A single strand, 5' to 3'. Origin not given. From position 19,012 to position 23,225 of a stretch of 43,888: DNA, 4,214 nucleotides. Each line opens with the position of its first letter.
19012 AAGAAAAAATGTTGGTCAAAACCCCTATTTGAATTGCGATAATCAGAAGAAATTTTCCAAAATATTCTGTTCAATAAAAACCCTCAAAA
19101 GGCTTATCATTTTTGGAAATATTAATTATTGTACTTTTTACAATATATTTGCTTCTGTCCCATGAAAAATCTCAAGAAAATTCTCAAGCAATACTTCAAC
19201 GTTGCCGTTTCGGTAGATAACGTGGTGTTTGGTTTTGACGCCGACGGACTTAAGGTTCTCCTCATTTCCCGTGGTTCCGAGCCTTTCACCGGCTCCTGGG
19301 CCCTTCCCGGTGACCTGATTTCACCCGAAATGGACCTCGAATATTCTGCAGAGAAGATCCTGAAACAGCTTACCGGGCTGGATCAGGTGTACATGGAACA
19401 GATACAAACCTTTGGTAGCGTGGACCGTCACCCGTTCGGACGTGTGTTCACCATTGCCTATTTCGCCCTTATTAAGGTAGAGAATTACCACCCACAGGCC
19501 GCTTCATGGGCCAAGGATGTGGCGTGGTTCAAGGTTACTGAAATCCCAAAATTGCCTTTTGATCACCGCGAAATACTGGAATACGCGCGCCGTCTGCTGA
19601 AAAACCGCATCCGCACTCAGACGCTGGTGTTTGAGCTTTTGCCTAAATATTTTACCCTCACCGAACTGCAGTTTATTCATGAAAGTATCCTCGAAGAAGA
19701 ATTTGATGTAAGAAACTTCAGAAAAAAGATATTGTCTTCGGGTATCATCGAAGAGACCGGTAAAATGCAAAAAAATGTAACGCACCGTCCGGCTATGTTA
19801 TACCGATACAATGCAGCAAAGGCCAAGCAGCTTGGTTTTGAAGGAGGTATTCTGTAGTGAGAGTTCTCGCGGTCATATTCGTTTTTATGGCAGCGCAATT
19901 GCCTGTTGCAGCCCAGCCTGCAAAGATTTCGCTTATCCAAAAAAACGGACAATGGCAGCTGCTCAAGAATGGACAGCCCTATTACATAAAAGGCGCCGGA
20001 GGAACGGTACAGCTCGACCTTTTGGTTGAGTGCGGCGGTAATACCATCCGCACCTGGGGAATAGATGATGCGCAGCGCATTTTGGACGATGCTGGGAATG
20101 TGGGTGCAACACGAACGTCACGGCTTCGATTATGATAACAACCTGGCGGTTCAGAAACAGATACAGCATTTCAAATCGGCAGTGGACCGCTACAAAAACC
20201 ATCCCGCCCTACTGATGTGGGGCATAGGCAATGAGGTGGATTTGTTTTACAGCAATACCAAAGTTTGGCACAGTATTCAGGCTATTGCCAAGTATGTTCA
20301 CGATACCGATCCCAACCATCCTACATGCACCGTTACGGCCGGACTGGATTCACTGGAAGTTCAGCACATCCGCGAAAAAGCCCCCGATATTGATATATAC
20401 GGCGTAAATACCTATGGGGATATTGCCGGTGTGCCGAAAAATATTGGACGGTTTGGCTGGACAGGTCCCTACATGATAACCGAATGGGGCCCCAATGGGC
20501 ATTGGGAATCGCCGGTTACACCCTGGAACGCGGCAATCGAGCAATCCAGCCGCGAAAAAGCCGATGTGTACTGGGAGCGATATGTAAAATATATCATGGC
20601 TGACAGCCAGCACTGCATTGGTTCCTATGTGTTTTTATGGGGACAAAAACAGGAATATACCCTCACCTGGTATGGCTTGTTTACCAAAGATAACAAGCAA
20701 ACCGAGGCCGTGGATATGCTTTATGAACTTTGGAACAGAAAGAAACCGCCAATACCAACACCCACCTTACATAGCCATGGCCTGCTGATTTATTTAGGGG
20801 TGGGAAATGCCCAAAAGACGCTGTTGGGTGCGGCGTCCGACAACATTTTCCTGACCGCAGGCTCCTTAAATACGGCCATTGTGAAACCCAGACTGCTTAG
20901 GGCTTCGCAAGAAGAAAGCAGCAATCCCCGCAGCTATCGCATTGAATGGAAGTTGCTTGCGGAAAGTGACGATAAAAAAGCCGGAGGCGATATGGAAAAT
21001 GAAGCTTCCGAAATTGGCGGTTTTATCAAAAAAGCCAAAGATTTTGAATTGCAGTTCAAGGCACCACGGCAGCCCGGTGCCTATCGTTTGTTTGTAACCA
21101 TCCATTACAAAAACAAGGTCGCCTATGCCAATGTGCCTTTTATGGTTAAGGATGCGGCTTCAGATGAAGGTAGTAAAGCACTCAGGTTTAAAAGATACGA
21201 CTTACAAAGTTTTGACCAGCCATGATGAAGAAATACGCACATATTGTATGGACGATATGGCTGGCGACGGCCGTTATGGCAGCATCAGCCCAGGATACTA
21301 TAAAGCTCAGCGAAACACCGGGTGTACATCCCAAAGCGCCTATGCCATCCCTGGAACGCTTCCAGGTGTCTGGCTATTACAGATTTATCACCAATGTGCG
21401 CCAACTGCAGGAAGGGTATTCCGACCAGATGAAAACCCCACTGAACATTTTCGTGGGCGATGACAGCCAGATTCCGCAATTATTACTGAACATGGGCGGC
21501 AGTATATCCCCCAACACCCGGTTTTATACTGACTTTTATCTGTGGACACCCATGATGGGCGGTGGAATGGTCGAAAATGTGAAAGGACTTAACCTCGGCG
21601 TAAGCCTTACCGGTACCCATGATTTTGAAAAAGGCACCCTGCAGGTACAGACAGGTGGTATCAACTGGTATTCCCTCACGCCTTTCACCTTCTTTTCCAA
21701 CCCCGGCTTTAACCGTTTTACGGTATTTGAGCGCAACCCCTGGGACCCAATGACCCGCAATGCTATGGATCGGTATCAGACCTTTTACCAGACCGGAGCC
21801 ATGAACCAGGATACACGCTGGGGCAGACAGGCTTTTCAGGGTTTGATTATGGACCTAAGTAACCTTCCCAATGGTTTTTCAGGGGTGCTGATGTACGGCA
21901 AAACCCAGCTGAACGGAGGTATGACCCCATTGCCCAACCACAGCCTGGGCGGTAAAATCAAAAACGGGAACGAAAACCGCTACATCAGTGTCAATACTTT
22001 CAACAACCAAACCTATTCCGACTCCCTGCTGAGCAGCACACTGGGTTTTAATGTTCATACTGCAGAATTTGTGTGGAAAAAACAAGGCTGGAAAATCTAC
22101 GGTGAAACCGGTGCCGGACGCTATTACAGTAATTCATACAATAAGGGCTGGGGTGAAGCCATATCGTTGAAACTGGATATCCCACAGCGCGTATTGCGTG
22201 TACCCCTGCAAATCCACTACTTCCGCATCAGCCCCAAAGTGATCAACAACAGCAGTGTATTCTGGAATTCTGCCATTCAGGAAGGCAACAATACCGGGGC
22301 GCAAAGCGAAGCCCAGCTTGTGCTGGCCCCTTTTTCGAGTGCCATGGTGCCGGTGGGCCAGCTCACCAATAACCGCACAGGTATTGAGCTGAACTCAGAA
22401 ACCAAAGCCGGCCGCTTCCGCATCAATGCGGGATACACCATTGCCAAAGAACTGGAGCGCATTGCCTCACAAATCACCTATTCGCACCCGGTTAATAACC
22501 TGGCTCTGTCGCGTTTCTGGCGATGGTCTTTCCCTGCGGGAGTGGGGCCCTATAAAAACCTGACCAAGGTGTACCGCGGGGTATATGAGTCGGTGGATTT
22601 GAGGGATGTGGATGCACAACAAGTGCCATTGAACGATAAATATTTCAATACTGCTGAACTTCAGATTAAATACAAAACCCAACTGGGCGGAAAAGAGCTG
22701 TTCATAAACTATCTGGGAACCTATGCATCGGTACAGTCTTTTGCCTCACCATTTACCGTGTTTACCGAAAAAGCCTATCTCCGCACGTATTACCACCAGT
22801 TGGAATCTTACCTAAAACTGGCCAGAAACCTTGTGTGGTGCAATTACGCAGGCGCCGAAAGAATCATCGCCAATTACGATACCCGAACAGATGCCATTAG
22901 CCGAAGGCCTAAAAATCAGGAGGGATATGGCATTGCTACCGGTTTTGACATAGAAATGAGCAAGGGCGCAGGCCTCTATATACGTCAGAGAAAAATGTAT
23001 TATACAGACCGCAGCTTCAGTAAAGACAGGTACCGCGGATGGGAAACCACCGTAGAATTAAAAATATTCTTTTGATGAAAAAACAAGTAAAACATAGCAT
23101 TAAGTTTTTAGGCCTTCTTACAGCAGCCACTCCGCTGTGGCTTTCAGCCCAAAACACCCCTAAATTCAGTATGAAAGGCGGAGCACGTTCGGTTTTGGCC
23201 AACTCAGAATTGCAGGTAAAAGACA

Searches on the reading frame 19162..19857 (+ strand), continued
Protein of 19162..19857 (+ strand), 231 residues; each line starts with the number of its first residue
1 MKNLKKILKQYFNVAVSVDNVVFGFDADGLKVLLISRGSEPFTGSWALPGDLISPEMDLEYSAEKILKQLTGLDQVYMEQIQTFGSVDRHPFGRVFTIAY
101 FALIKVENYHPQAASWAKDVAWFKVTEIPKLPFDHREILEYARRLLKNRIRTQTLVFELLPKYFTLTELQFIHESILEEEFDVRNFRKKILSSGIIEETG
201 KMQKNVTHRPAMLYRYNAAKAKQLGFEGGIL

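Call 83: search_protein_families(library=pfam, proteins=[L020:2499-4286:-, L020:1504-2370:-, L019:4838-6634:+, L022:6984-9638:-], max_evalue=0.01)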
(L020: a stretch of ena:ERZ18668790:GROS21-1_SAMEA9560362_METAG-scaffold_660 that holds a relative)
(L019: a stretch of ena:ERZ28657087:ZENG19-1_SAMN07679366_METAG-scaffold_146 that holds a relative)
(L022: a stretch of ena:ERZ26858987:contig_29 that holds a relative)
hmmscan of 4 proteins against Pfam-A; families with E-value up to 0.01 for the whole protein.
L020:2499-4286:- (595 aa): 1 family
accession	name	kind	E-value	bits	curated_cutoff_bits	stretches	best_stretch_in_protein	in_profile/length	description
PF18962.6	Por_Secre_tail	-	2.1e-11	44.4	27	1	524-589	1-71/75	Secretion system C-terminal sorting domain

L020:1504-2370:- (288 aa): 3 families
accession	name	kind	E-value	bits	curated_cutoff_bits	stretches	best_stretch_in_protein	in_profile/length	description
PF18962.6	Por_Secre_tail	-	4e-16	59.5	27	1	213-286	1-75/75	Secretion system C-terminal sorting domain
PF11589.14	DUF3244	-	2e-05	24.9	25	1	219-276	28-86/96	Domain of unknown function (DUF3244)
PF13585.12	CHU_C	-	0.007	16.9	27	0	223-283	17-81/86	CHU_C Type IX secretion signal domain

L019:4838-6634:+ (598 aa): 2 families
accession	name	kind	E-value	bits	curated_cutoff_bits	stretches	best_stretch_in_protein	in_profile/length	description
PF18962.6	Por_Secre_tail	-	3.4e-12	46.9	27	1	526-596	1-74/75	Secretion system C-terminal sorting domain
PF02018.23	CBM_4_9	-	0.0061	17.4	25.9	0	68-142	41-119/136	Carbohydrate binding domain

L022:6984-9638:- (884 aa): 6 families
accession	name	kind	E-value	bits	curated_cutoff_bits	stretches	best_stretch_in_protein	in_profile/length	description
PF19079.5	CFSR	-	6e-15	55.6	27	0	725-754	11-39/49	Collagen-flanked surface repeat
PF18962.6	Por_Secre_tail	-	2.6e-10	40.9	27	1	814-883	1-75/75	Secretion system C-terminal sorting domain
PF19077.6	Big_13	-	1.8e-09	38.4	27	0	60-88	56-83/102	Bacterial Ig-like domain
PF17892.7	Cadherin_5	-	3.1e-09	37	26.5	0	725-736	55-66/98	Cadherin-like domain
PF02922.24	CBM_48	-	5.1e-06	27.2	22.4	0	593-642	21-70/83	Carbohydrate-binding module 48 (Isoamylase N-terminal domain)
PF18101.7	Pan3_PK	-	0.0039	17.6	25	0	307-348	22-63/138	Pan3 Pseudokinase domain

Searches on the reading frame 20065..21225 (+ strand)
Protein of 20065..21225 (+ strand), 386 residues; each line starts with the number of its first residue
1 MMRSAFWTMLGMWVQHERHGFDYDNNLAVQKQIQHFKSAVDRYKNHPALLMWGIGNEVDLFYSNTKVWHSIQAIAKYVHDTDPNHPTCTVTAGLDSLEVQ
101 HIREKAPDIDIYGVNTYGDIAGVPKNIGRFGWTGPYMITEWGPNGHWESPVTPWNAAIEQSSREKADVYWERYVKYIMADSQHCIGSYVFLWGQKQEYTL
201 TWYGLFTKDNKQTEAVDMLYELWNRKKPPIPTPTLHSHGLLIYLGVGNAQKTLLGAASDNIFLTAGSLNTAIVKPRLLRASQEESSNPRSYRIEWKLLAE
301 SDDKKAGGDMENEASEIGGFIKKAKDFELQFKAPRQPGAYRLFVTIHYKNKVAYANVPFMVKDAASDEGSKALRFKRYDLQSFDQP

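Call 9: search_protein_families(library=pfam, proteins=[window:20065-21225:+])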
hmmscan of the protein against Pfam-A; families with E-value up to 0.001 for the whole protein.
window:20065-21225:+ (386 aa): 1 family
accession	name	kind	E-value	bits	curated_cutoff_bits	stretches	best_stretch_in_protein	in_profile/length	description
PF02836.23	Glyco_hydro_2_C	-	3e-07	30.3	21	1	23-92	101-163/302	Glycosyl hydrolases family 2, TIM barrel domain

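Call 10: search_protein_families(library=ncbifam, proteins=[window:20065-21225:+])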
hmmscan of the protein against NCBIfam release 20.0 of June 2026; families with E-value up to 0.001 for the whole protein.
window:20065-21225:+ (386 aa): 3 families
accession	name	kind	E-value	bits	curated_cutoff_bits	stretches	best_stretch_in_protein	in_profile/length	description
NF041463.1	GalB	equivalog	5.1e-07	27.9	900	1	33-100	454-518/869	beta-galactosidase GalB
NF007538.0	PRK10150.1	equivalog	6.5e-06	24.7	544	1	28-103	391-464/607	beta-glucuronidase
NF041462.1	GalA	equivalog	8.3e-06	24.2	900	1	29-116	376-456/763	beta-galactosidase GalA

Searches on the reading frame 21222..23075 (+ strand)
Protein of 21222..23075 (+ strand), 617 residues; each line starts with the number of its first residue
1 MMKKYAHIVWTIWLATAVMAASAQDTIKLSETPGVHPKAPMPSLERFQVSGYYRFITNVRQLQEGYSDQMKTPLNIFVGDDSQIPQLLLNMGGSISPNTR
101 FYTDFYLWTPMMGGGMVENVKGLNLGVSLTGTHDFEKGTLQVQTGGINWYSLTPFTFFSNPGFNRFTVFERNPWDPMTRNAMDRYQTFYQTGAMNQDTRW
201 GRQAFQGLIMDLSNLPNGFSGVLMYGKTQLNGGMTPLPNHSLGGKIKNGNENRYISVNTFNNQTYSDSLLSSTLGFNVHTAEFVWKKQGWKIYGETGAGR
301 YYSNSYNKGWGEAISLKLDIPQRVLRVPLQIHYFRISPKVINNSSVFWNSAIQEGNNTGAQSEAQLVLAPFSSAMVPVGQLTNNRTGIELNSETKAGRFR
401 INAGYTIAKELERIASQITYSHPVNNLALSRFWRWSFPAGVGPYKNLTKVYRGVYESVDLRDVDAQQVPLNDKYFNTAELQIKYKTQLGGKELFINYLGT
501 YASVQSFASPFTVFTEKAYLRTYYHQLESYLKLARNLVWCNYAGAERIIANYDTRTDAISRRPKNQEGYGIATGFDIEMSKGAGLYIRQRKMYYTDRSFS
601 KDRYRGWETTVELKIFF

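Call 9: search_protein_families(library=pfam, proteins=[window:21222-23075:+])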
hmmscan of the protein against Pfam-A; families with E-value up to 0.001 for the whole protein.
window:21222-23075:+ (617 aa): 0 families

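Call 10: search_protein_families(library=ncbifam, proteins=[window:21222-23075:+])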
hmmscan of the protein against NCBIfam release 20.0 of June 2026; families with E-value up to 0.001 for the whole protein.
window:21222-23075:+ (617 aa): 0 families

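Call 44: search_solved_structures(query=window:21222-23075:+, max_evalue=1)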
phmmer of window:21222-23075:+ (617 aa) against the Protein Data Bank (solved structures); distinct sequences matched with E-value up to 1: 21.
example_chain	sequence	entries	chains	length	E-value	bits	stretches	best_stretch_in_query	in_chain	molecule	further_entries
2xsp_A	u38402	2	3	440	0.091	14.3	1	208-249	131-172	CELLULOSE 1,4-BETA-CELLOBIOSIDASE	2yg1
6enb_A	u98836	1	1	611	0.12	13.9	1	427-556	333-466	Leukotriene A-4 hydrolase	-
3b7s_A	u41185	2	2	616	0.12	13.9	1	427-556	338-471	Leukotriene A-4 hydrolase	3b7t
8twx_A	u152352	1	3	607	0.15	13.6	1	430-556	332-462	Leukotriene A-4 hydrolase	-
3u9w_A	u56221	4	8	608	0.15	13.6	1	430-556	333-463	Leukotriene A-4 hydrolase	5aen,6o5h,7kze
1sqm_A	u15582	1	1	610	0.15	13.6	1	430-556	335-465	LEUKOTRIENE A-4 HYDROLASE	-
3cho_A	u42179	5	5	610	0.15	13.6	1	430-556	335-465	Leukotriene A-4 hydrolase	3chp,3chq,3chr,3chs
1h19_A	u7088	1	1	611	0.15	13.6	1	430-556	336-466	LEUKOTRIENE A-4 HYDROLASE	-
1hs6_A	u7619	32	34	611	0.16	13.6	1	430-556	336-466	LEUKOTRIENE A-4 HYDROLASE | LTA4H PROTEIN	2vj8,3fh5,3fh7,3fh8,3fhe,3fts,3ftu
6enc_A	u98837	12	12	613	0.16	13.6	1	430-556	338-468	Leukotriene A-4 hydrolase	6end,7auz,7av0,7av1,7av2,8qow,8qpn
1gw6_A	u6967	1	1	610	0.16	13.6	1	430-556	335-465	LEUKOTRIENE A-4 HYDROLASE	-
2r59_A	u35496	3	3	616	0.16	13.6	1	430-556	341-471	Leukotriene A-4 hydrolase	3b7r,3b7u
5nie_A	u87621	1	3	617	0.16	13.5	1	430-556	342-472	Leukotriene A-4 hydrolase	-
8ava_A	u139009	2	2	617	0.16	13.5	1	430-556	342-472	Leukotriene A-4 hydrolase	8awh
5ni2_A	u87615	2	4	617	0.16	13.5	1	430-556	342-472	Leukotriene A-4 hydrolase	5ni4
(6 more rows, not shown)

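Call 82: search_protein_families(library=pfam, proteins=[window:21222-23075:+], max_evalue=0.1)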
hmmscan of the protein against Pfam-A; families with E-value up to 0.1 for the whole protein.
window:21222-23075:+ (617 aa): 0 families
